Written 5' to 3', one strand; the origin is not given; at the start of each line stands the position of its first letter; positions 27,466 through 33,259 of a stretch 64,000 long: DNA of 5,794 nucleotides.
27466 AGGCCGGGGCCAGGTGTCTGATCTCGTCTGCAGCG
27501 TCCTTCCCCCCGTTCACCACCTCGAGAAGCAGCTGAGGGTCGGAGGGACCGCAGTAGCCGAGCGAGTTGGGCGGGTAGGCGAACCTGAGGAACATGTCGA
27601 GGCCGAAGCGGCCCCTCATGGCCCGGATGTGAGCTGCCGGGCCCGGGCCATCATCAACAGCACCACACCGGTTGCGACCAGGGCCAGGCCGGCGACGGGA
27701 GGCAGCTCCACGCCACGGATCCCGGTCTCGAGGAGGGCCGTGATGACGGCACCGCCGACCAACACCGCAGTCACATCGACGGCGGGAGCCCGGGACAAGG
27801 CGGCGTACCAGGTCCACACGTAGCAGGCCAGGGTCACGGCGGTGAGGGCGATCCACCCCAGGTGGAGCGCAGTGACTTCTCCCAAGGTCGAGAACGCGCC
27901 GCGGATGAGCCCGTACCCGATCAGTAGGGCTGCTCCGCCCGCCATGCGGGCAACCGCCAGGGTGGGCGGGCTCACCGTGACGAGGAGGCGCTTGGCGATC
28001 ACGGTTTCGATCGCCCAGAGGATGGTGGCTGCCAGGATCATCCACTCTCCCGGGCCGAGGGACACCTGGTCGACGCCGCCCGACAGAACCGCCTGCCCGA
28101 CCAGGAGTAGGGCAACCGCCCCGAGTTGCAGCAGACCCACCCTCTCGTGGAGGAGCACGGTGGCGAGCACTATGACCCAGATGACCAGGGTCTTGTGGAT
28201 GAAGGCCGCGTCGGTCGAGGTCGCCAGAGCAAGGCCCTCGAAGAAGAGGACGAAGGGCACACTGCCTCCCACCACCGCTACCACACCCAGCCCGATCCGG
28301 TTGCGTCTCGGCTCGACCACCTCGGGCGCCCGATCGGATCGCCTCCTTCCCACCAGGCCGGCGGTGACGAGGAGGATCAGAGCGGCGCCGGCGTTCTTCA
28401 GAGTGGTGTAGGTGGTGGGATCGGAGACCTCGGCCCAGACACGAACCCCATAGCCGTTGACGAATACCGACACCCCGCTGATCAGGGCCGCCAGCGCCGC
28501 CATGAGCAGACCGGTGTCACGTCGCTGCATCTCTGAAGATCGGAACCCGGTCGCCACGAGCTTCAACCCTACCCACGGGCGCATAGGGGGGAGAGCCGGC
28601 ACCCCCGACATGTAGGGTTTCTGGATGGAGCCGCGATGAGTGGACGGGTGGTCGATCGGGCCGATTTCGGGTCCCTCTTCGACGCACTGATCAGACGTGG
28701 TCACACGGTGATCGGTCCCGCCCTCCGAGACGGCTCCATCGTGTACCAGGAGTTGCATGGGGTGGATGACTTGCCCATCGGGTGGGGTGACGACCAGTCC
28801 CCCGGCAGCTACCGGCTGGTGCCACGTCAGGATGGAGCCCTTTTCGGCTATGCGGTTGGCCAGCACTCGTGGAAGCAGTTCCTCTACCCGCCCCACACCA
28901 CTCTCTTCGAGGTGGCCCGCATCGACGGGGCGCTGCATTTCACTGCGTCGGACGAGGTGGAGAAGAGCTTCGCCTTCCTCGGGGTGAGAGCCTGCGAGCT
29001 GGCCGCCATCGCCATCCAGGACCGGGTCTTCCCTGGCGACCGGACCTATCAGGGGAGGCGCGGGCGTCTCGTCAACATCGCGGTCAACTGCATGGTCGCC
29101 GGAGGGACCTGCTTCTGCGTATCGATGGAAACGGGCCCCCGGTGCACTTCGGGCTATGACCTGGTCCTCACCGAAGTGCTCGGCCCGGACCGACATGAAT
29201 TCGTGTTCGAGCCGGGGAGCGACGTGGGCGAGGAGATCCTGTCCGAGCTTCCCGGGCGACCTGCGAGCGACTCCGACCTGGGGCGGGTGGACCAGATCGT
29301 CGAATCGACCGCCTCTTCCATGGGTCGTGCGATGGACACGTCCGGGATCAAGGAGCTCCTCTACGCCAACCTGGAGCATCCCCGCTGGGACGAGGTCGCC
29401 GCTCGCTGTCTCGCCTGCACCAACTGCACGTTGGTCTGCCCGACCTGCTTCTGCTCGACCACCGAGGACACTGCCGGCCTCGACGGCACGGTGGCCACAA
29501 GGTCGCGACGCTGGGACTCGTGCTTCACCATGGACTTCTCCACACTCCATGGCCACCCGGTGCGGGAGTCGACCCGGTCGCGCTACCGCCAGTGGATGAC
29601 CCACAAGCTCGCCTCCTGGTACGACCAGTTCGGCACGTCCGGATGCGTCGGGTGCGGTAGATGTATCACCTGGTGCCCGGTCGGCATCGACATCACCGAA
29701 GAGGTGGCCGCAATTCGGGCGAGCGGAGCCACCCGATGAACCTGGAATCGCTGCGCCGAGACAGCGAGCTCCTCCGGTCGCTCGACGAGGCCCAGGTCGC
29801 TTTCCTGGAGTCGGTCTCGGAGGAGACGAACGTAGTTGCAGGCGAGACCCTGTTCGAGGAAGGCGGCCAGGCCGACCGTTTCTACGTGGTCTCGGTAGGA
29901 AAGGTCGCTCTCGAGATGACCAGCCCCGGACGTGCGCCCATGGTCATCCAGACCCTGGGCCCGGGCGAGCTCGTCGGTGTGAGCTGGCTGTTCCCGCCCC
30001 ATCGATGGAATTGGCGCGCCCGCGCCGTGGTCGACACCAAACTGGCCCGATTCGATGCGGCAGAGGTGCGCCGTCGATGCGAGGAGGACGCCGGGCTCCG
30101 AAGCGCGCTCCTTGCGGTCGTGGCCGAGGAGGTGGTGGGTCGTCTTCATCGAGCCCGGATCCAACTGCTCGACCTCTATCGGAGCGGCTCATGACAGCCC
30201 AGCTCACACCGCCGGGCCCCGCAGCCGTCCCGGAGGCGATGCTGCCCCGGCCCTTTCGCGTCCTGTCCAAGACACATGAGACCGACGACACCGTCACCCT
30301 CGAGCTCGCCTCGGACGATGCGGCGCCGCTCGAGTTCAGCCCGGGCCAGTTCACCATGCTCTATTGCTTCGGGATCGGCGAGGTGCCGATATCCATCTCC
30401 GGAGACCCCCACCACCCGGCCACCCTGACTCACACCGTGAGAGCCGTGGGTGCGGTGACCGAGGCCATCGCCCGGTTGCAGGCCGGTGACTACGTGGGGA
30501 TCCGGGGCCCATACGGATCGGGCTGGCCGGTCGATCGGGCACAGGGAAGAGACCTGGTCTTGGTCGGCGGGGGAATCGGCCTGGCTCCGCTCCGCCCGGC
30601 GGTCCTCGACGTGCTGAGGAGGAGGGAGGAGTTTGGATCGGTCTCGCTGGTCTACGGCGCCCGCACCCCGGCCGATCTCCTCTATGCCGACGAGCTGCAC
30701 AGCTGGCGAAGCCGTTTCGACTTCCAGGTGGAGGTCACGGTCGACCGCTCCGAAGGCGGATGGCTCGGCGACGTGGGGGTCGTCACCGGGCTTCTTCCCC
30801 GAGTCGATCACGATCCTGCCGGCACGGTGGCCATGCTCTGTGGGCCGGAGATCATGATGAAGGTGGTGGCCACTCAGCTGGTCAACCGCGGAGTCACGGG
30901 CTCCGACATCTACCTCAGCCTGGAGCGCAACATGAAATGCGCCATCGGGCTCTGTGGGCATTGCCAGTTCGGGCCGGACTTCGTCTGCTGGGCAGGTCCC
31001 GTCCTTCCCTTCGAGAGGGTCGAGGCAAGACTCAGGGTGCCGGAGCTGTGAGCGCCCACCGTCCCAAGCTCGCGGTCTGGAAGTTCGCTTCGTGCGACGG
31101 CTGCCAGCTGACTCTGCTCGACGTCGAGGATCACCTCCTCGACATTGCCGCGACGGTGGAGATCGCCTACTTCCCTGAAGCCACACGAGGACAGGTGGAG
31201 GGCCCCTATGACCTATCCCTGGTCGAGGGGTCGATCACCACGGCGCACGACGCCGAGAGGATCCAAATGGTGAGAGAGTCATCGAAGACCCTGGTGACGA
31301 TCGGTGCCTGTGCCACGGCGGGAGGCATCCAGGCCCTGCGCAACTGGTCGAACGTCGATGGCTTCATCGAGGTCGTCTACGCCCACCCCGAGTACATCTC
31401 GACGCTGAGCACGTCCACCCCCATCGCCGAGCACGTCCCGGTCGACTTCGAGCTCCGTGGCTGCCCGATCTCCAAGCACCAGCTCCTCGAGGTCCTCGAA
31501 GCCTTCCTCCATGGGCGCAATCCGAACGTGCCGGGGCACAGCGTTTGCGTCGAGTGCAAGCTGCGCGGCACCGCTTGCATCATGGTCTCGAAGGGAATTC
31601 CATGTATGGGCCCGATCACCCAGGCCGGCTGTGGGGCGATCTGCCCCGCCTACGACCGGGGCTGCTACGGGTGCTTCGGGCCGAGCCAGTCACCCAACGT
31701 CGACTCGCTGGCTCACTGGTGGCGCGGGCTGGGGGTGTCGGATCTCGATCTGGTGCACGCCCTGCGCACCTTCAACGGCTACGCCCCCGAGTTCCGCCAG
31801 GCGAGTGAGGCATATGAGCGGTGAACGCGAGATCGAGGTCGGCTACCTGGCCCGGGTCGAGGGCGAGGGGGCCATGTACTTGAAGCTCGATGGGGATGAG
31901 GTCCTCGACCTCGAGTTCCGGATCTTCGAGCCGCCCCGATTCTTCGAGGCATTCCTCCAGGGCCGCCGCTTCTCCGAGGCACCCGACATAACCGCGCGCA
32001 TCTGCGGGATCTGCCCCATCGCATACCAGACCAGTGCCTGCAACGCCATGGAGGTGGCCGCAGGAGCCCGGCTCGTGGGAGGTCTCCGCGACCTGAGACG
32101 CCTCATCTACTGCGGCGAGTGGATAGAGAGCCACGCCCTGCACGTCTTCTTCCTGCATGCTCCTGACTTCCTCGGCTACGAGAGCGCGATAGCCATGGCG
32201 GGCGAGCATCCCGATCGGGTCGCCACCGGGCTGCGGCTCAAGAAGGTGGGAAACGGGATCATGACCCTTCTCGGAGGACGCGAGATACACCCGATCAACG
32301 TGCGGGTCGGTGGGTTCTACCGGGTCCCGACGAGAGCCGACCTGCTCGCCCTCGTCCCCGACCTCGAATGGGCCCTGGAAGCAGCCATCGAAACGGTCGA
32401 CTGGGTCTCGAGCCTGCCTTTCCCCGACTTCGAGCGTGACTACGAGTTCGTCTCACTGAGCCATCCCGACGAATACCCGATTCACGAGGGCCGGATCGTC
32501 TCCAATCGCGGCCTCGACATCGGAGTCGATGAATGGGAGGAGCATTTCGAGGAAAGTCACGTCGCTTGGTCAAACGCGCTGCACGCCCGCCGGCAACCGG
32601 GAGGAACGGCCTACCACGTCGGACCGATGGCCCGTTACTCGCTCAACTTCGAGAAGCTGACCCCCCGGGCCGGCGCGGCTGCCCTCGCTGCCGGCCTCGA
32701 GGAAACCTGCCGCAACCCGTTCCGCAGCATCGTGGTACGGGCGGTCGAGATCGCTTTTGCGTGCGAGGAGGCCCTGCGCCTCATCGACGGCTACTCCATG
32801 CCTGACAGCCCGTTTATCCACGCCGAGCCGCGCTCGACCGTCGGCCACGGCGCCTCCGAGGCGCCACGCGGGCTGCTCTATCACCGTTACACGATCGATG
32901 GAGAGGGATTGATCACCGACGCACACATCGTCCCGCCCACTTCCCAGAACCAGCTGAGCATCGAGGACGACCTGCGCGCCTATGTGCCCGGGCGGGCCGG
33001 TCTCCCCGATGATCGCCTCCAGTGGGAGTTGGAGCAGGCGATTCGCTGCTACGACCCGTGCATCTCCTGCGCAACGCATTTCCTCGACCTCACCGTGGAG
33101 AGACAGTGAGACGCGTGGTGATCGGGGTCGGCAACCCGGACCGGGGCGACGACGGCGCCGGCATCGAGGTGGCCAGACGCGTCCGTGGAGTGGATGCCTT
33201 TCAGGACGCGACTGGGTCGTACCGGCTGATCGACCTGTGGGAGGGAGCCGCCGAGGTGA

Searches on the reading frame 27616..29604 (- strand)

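Call 24: search_protein_families(library=pfam, proteins=[window:27616-29604:-], max_evalue=0.0001)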
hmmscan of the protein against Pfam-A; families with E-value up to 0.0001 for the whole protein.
window:27616-29604:- (662 aa): 1 family
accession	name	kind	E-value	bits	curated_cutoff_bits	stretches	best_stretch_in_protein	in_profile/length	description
PF00892.27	EamA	-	1.1e-22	81.3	28.2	2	364-508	2-134/135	EamA-like transporter family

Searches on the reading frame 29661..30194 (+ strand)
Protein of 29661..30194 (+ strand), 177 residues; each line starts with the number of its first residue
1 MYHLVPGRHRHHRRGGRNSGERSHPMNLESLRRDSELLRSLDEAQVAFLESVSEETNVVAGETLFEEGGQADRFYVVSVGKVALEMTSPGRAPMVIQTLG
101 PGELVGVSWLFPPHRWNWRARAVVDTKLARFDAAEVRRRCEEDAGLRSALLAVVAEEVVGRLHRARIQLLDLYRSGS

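Call 58: search_protein_families(library=pfam, proteins=[window:29661-30194:+], max_evalue=0.001)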
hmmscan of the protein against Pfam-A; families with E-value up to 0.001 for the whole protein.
window:29661-30194:+ (177 aa): 1 family
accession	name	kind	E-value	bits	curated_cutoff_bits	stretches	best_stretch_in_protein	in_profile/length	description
PF00027.35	cNMP_binding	-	2.2e-14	53.6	27.5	1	57-142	3-88/89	Cyclic nucleotide-binding domain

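Call 59: search_protein_families(library=ncbifam, proteins=[window:29661-30194:+], max_evalue=1e-10)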
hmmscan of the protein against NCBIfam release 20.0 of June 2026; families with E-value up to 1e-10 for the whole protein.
window:29661-30194:+ (177 aa): 0 families

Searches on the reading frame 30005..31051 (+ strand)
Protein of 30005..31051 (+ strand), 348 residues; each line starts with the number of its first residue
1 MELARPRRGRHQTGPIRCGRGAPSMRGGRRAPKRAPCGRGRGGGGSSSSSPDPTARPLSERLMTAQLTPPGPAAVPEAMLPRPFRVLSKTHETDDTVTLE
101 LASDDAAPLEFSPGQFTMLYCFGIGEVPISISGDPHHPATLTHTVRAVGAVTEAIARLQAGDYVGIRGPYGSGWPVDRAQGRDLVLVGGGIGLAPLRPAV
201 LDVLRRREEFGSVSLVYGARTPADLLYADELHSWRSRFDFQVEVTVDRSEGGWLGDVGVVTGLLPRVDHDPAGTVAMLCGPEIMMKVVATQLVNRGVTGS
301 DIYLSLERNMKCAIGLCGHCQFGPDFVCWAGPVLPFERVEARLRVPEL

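Call 25: search_protein_families(library=pfam, proteins=[window:30005-31051:+], max_evalue=0.0001)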
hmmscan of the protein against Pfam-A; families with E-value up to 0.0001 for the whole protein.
window:30005-31051:+ (348 aa): 2 families
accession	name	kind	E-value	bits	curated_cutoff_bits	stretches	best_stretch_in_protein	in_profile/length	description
PF00175.26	NAD_binding_1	-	1.5e-14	55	22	1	186-289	1-108/109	Oxidoreductase NAD-binding domain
PF10418.14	DHODB_Fe-S_bind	-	4.5e-06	26.7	23.9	1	307-339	1-40/41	Iron-sulfur cluster binding domain of dihydroorotate dehydrogenase B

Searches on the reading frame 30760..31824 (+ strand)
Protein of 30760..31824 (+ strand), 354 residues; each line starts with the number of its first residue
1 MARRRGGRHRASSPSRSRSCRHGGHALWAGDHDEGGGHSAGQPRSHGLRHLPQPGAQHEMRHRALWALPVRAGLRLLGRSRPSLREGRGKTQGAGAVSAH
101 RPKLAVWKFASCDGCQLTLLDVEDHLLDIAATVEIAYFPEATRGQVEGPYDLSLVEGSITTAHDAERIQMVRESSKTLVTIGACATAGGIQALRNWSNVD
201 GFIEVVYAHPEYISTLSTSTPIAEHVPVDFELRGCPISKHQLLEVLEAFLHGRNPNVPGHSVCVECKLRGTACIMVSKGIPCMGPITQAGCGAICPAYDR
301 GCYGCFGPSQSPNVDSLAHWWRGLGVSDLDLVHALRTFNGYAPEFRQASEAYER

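Call 58: search_protein_families(library=pfam, proteins=[window:30760-31824:+], max_evalue=0.001)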
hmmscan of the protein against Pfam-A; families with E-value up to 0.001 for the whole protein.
window:30760-31824:+ (354 aa): 1 family
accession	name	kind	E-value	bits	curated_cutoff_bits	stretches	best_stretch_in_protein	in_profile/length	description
PF01058.29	Oxidored_q6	-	6.8e-24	84.5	27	1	112-248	1-127/128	NADH ubiquinone oxidoreductase, 20 Kd subunit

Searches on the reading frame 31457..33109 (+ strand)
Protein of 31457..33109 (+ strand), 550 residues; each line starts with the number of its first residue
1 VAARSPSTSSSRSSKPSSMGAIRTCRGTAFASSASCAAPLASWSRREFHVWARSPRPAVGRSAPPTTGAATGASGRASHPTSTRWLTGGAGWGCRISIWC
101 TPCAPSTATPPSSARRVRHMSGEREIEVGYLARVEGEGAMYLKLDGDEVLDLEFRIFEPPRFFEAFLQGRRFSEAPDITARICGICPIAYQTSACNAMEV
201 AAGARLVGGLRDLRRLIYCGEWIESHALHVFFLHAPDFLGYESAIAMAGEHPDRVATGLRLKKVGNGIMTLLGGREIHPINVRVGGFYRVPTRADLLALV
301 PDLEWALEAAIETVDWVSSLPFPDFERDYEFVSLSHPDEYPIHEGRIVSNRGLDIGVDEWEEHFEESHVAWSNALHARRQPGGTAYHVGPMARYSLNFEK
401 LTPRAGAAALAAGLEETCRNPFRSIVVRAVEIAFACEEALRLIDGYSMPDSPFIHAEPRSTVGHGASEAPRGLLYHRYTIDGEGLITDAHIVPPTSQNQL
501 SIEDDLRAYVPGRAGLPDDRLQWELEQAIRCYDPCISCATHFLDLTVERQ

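Call 25: search_protein_families(library=pfam, proteins=[window:31457-33109:+], max_evalue=0.0001)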
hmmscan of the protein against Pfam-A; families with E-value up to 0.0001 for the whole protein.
window:31457-33109:+ (550 aa): 1 family
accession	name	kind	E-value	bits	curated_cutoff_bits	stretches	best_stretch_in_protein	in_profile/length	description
PF00374.24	NiFeSe_Hases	-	4.1e-22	79.2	25.8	2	161-246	1-86/508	Nickel-dependent hydrogenase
